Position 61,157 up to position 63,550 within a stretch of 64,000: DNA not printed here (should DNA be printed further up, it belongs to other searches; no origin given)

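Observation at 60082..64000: Translationally coupled C5-methyltransferase / dual-GHKL ATPase / receiver-domain operon: candidate undescribed DNA-modification-linked defense or epigenetic signalling system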

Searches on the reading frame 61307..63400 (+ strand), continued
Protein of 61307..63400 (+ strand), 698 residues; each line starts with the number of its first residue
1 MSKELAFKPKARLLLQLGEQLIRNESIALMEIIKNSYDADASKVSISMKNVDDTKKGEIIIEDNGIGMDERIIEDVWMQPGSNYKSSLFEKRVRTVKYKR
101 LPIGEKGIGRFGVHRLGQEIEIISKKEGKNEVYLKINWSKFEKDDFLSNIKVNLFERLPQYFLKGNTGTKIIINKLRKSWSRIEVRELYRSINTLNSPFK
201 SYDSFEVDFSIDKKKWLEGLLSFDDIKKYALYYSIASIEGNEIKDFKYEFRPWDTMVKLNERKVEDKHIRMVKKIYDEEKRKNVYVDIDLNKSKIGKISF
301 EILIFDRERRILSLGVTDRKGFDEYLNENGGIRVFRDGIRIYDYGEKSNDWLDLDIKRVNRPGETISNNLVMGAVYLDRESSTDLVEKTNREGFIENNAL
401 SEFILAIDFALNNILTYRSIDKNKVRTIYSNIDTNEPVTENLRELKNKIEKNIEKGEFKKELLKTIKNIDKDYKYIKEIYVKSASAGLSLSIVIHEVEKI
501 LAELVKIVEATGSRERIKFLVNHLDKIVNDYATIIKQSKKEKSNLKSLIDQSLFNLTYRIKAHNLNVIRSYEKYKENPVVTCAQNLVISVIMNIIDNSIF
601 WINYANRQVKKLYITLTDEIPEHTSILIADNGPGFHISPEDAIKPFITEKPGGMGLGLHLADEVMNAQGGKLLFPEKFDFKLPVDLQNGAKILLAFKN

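Call 40: find_related_loci(query=A2, collection=genome_contigs, flank=8000)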
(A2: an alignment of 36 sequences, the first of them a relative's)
Query A2 (698 aa) in genome_contigs; peptide patterns used: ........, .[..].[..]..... (x = any residue, [..] = any of these).
599 stretches matched a pattern (row limit reached: there are more); 551 encode a relative of the query (tblastn E <= 1e-3); the best 80 are kept; 80 distinct loci.
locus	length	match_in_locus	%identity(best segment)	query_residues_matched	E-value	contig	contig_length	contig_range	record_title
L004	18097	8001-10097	60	1-697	0e+0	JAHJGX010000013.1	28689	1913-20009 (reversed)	MAG: bacterium isolate Modern_marine_glass_biofilm.mb.88 Modern_marine_glas.mb.88_k141_43035, whole genome shotgun seque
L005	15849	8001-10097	60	1-697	0e+0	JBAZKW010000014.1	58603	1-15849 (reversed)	MAG: Candidatus Margulisiibacteriota bacterium isolate SO_2017_LW4_153 scaffold_1392_c1_LW137-91_2017, whole genome shot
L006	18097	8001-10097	59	1-697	0e+0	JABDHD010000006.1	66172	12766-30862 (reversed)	MAG: Bacteroidetes bacterium isolate BWOrgHeat_Nextera51_MAG1 3300021030.a:Ga0206935_10016, whole genome shotgun sequenc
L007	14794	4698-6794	58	2-697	0e+0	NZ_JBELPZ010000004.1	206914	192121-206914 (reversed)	Flavobacterium sp. ST-119 NODE_4_length_206914_cov_249.257662, whole genome shotgun sequence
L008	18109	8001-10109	53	1-697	0e+0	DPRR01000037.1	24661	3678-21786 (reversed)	MAG TPA_asm: Ignavibacteriales bacterium isolate UBA8501 contig_196222, whole genome shotgun sequence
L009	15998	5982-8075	55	4-697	0e+0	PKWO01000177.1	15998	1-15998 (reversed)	MAG: Oxalobacteraceae bacterium isolate palsa_996 73.20120500_P28.43_contig_4739, whole genome shotgun sequence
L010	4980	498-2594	52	1-697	0e+0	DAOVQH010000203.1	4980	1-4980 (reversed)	MAG TPA_asm: Candidatus Cloacimonadota bacterium isolate CSMAG_1570 CSMAG_1570_k141_1305479_length_4980_cov_22.3160, who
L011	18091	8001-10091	51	7-697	0e+0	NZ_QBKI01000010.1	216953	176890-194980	Pontibacter mucosus strain DSM 100162 Ga0183470_110, whole genome shotgun sequence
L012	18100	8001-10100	54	1-697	0e+0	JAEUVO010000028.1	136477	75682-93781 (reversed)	MAG: Chitinophagaceae bacterium isolate new MAG-383 k141_2489525, whole genome shotgun sequence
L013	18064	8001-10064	51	7-697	0e+0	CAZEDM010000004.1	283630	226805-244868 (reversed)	MAG TPA_asm: uncultured Ignavibacteria bacterium isolate SRP323688_co1_186 genome assembly, contig: NODE_55_length_28363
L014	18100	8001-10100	50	4-697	0e+0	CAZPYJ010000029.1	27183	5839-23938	MAG TPA_asm: uncultured Lentimicrobiaceae bacterium isolate SRP241326_co4_23 genome assembly, contig: NODE_2491_length_2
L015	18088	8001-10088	50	1-698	0e+0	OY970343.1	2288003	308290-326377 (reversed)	MAG: uncultured Methanoregulaceae archaeon isolate MFD00082.bin.c.4 genome assembly, chromosome: 1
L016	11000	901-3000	50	5-697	0e+0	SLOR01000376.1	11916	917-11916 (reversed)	MAG: Bacteroidales bacterium isolate CSSed165cm_466 CSSed16-5cm-18829, whole genome shotgun sequence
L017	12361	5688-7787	48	4-696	0e+0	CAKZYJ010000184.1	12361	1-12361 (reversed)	MAG TPA_asm: uncultured Flammeovirgaceae bacterium isolate SRR3401487_bin.61_CONCOCT_v1.1_MAG genome assembly, contig: E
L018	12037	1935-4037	50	6-698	0e+0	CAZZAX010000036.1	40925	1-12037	MAG TPA_asm: uncultured Pirellulales bacterium isolate SRP068000_co1_46 genome assembly, contig: NODE_901_length_40925_c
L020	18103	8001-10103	50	1-697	0e+0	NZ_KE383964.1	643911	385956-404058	Daejeonella oryzae DSM 19973 G521DRAFT_scaffold00003.3, whole genome shotgun sequence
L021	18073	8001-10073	50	7-697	0e+0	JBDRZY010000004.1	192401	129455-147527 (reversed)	MAG: candidate division WOR-3 bacterium isolate DPZ-2_202101_bins_157 DPZ-2_202101_bins_157_scaffold_4, whole genome sho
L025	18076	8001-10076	50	6-696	0e+0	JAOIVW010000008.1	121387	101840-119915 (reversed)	Hellea sp. isolate AM-377-K14 AM-377-K14_NODE_8, whole genome shotgun sequence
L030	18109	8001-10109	47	5-697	0e+0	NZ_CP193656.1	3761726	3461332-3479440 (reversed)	Flavobacterium sp. TMP13 chromosome, complete genome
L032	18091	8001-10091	47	1-696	0e+0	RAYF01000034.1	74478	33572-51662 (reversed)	Bacterium D16-36 strain D16-36 Scaffold24_2, whole genome shotgun sequence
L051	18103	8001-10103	47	7-697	0e+0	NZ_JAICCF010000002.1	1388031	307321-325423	Chitinophaga rhizophila strain B61 NODE_2_length_1388031_cov_28.350740, whole genome shotgun sequence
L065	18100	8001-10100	45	7-697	0e+0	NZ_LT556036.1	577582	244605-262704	Leyella lascolaii strain khD1, whole genome shotgun sequence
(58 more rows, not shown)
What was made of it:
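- At least 551 species genomes encode the kinase, from many bacterial phyla and from Archaea (call 40).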

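Call 45: predict_structure(alignment_id=A1)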
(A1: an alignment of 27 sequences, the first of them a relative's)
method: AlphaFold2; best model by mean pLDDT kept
length: 442 residues; sequences in the alignment: 27
mean_pLDDT: 84.7   pTM: 0.75
mean pLDDT of the five models: 84.7, 83.6, 82.7, 81.3, 79.9
residues with pLDDT >= 90: 191; 70-90: 194; 50-70: 46; < 50: 11
segments of 3 or more residues with pLDDT < 50: 1-4, 436-442
pLDDT, mean of each block of 10 residues (from residue 1): 56 91 92 90 83 90 81 89 90 89 86 89 92 82 75 90 86 83 89 90 94 91 90 91 88 71 71 92 78 88 80 89 88 93 83 91 86 80 94 91 63 88 90 58 33
secondary structure, 60 per line:
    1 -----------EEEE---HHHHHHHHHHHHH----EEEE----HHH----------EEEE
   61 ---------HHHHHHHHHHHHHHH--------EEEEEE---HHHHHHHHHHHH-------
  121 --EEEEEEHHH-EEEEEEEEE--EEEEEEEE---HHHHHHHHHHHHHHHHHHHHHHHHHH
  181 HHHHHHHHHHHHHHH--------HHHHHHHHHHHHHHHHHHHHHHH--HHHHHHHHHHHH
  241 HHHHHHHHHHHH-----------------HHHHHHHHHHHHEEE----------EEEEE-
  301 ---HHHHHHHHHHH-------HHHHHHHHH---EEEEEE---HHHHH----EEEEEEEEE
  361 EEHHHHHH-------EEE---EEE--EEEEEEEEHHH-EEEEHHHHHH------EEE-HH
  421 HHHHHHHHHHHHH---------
elements in order: E12-15 H19-31 E36-39 E57-60 H70-84 E93-98 H102-113 E123-128 E133-141 E144-151 H155-195 H204-226 H229-252 H270-281 E282-284 E295-299 H304-314 H322-330 E334-339 H343-347 E352-362 H363-368 E376-378 E382-384 E387-394 E399-402 H403-408 E415-417 H419-433

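Call 47: predict_structure(alignment_id=A2)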
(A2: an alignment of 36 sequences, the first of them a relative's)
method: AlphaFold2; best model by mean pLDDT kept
length: 698 residues; sequences in the alignment: 36
mean_pLDDT: 77.7   pTM: 0.56
mean pLDDT of the five models: 77.7, 77.5, 77.2, 74.5, 71.9
residues with pLDDT >= 90: 153; 70-90: 391; 50-70: 102; < 50: 52
segments of 3 or more residues with pLDDT < 50: 107-109, 344-349, 351-367, 431-435, 481-492, 646-650
pLDDT, mean of each block of 10 residues (from residue 1): 77 54 78 83 93 95 91 81 76 77 57 82 92 89 77 88 89 93 88 76 76 89 84 93 95 86 94 89 91 91 82 79 76 79 50 40 41 82 78 79 89 85 77 48 77 80 80 62 37 59 77 73 70 55 90 80 87 88 78 78 67 91 91 75 52 56 74 86 85 89
secondary structure, 60 per line:
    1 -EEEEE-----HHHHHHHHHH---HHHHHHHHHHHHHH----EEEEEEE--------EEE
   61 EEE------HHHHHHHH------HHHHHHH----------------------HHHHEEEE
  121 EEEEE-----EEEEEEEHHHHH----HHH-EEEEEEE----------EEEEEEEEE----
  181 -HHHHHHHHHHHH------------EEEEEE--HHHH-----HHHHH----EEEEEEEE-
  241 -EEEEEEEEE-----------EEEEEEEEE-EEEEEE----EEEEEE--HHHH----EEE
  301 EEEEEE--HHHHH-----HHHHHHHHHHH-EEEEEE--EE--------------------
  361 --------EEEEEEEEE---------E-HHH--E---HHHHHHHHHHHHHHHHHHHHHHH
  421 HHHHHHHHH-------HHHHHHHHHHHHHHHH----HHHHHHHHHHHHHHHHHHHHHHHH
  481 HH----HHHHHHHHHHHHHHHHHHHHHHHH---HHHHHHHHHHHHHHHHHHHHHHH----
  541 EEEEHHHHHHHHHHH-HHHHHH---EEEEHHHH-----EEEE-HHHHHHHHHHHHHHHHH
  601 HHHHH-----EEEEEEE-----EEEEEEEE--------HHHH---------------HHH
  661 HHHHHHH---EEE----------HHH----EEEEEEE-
elements in order (helices of 4 or more, strands of 3 or more residues): E2-6 H12-21 H25-38 E43-49 E58-63 H70-77 H84-90 H113-116 E117-125 E131-137 H138-142 E151-157 E168-176 H182-193 E206-211 H214-217 H223-227 E232-239 E242-250 E262-270 E272-277 E282-287 H290-293 E298-306 H309-313 H319-329 E331-336 E369-377 H398-429 H437-452 H457-482 H487-510 H514-536 E541-544 H545-555 H557-562 E566-569 H570-573 E579-582 H584-605 E611-617 E623-630 H639-642 H658-667 E671-673 E691-697

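Call 63: search_protein_families(library=pfam, proteins=[L020:5458-7893:+, L020:1474-4479:+, L008:11701-12474:+, L011:12808-13743:+, L021:4825-6741:+, L025:5518-6594:+, L008:12474-13943:+, L011:11693-12835:+, L051:12243-13361:+, L032:11620-12372:+], max_evalue=0.01)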
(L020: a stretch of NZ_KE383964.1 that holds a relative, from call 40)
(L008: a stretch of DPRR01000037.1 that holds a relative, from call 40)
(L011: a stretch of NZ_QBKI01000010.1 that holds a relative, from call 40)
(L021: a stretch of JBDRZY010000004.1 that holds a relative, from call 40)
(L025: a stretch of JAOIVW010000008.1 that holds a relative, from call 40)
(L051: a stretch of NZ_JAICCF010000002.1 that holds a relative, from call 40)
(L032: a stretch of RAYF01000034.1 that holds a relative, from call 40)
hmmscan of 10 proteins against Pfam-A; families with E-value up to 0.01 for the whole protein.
L020:5458-7893:+ (812 aa): 2 families
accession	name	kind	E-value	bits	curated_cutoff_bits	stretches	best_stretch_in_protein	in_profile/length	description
PF10592.14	AIPR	-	1.3e-77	261.9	25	1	268-580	1-304/308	AIPR protein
PF22879.1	AIPR_N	-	1e-10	42.3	28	1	32-185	4-144/151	Abortive infection phage resistance protein N-terminal domain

L020:1474-4479:+ (1002 aa): 1 family
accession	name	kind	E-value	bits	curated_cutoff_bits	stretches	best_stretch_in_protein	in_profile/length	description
PF10593.14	Z1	-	2.1e-67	227.5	25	1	447-696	1-227/228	Z1 domain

L008:11701-12474:+ (258 aa): 1 family
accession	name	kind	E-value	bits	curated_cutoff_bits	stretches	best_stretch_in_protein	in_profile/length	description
PF13020.12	NOV_C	-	1.5e-14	54.3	22.1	1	138-225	1-90/91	Protein NO VEIN, C-terminal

L011:12808-13743:+ (312 aa): 1 family
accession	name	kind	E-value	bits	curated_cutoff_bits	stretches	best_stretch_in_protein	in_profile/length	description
PF11185.13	DUF2971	-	6e-11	44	22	1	129-246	1-89/89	Protein of unknown function (DUF2971)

L021:4825-6741:+ (639 aa): 1 family
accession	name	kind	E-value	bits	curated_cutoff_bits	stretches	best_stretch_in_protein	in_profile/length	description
PF01555.25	N6_N4_Mtase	-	1.4e-32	113.8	26.7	1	108-437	1-205/221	DNA methylase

L025:5518-6594:+ (359 aa): 2 families
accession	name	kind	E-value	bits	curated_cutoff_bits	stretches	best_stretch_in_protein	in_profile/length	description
PF02661.23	Fic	-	4.7e-17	63.1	24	1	105-216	1-93/93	Fic/DOC family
PF06163.17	DUF977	-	0.0001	22.8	22.1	1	288-344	6-62/134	Bacterial protein of unknown function (DUF977)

L008:12474-13943:+ (490 aa): 2 families
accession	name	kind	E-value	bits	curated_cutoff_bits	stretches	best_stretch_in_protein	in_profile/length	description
PF13589.12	HATPase_c_3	-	5.1e-35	120.9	25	1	28-163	1-137/137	Histidine kinase-, DNA gyrase B-, and HSP90-like ATPase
PF02518.31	HATPase_c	-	7.1e-06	26.9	26.4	1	31-106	7-80/111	Histidine kinase-, DNA gyrase B-, and HSP90-like ATPase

L011:11693-12835:+ (381 aa): 2 families
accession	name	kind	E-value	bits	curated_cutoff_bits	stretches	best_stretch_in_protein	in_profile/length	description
PF18062.7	RE_AspBHI_N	-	2.3e-41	141.8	27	1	21-205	6-184/185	Restriction endonuclease AspBHI N-terminal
PF04471.18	Mrr_cat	-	3.5e-12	46.9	21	1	238-357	2-114/115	Restriction endonuclease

L051:12243-13361:+ (373 aa): 1 family
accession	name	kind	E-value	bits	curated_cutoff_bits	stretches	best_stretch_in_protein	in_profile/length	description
PF03235.19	GmrSD_N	-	6.8e-19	69.2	33.2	1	19-162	2-196/199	GmrSD restriction endonuclease, N-terminal domain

L032:11620-12372:+ (251 aa): 2 families
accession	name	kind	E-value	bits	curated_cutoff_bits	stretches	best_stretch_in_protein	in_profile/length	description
PF01844.29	HNH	-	8.3e-09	35.9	21.4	1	205-239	12-46/47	HNH endonuclease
PF14279.12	HNH_5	-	2e-07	31.3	27.5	1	188-237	1-43/56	HNH endonuclease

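Call 68: search_solved_structures(query=A3, max_evalue=10, show_alignments=2)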
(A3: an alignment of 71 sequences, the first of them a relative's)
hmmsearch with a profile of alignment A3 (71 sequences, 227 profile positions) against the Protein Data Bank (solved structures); distinct sequences matched with E-value up to 10: 2.
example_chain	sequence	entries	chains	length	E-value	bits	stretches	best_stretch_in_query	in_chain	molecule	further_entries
7dfx_A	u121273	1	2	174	0.45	13.1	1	30-79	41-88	DAC domain-containing protein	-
7dg0_A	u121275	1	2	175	0.46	13.1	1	30-79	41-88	DAC domain-containing protein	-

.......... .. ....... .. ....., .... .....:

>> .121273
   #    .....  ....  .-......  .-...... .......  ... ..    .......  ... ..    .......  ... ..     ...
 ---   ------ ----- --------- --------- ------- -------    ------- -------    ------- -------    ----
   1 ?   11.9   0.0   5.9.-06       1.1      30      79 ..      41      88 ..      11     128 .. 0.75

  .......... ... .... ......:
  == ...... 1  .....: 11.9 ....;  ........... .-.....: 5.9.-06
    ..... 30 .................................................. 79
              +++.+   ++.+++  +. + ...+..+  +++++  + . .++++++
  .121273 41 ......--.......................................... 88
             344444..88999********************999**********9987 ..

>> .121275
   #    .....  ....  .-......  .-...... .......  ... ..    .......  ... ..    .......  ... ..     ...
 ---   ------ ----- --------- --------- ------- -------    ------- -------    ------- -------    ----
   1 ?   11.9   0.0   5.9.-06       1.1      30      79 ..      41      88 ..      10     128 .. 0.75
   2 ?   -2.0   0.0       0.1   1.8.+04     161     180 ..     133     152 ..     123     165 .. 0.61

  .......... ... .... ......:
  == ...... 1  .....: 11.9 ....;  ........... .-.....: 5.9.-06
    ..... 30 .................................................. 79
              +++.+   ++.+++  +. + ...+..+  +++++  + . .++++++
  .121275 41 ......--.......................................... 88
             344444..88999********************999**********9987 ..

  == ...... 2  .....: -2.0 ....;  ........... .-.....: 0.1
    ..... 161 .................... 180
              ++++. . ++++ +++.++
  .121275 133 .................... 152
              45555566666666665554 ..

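Call 79: search_dna_similar(query=window:61307-63400:+, collection=plasmids, mode=protein, max_rows=15)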
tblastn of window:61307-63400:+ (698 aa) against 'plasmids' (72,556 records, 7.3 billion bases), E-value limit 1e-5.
Records with a match: 134; places in all: 136; records where one place covers at least 80% of the query: 9.
Best place of each record, by identity: <60% 134.
By first word of the organism name: Campylobacter 43; Rhizobium 19; Paraburkholderia 8; Azospirillum 8; Burkholderia 6; Agrobacterium 5; Ensifer 5; Acinetobacter 4; Hymenobacter 4; Bacillus 3; and 24 more.
By predicted mobility (MOB-suite, as given by PLSDB): non-mobilizable 65; conjugative 63; mobilizable 6.
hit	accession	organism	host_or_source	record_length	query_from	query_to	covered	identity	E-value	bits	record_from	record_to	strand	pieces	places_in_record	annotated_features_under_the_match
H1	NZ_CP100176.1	Burkholderia glumae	cell culture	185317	5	696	99%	33.4%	3e-106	362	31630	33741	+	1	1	ATP-binding protein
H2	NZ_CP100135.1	Burkholderia glumae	cell culture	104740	5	696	99%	33.4%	4e-106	362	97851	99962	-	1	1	ATP-binding protein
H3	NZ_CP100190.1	Burkholderia glumae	cell culture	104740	5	696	99%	33.4%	4e-106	362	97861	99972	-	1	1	ATP-binding protein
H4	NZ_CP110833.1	Agrobacterium sp. 13-2099-1-2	quaking aspen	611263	6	698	99%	32.7%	1e-112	381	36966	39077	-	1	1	ATP-binding protein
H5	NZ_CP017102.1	Rhizobium gallicum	Phaseolus vulgaris,Whole ...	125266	6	698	99%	32.4%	2e-110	375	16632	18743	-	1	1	ATP-binding protein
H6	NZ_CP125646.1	Rhizobium sp. BT03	Phaseolus vulgaris,Pure culture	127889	6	698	99%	32.3%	9e-111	376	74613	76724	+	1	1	ATP-binding protein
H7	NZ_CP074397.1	Agrobacterium salinitolerans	Cotton,tiaaue sample,root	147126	6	696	99%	32.3%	5e-108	368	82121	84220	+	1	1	ATP-binding protein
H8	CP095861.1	Bacillus sp. H8-1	Lettuce,cell culture,soil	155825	7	697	83%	27.4%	8e-26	182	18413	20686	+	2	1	ATP-binding protein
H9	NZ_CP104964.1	Devosia neptuniae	Vicia costata,cell culture,root nodule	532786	6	672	83%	26.0%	2e-22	168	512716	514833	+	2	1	sensor histidine kinase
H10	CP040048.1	Acinetobacter baumannii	Homo sapiens,blood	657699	59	672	77%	26.1%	9e-11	134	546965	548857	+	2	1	sensor histidine kinase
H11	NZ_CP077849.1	Acinetobacter baumannii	Homo sapiens,Rectal swab_P28_BU14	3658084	59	672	77%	26.1%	9e-11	134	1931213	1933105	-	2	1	none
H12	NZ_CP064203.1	Acinetobacter baumannii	Homo sapiens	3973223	59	672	77%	26.1%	9e-11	134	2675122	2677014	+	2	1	none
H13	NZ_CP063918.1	Klebsiella variicola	Human fecal samples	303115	1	442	60%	29.7%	1e-33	171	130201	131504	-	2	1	hypothetical protein | ATP-binding protein | N-6 DNA methylase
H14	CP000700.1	Rhizorhabdus wittichii RW1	-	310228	103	679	72%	24.5%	4e-13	147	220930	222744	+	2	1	histidine kinase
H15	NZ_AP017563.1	Pseudanabaena sp. ABRG5-3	-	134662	4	399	57%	30.9%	3e-38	160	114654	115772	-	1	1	sensor histidine kinase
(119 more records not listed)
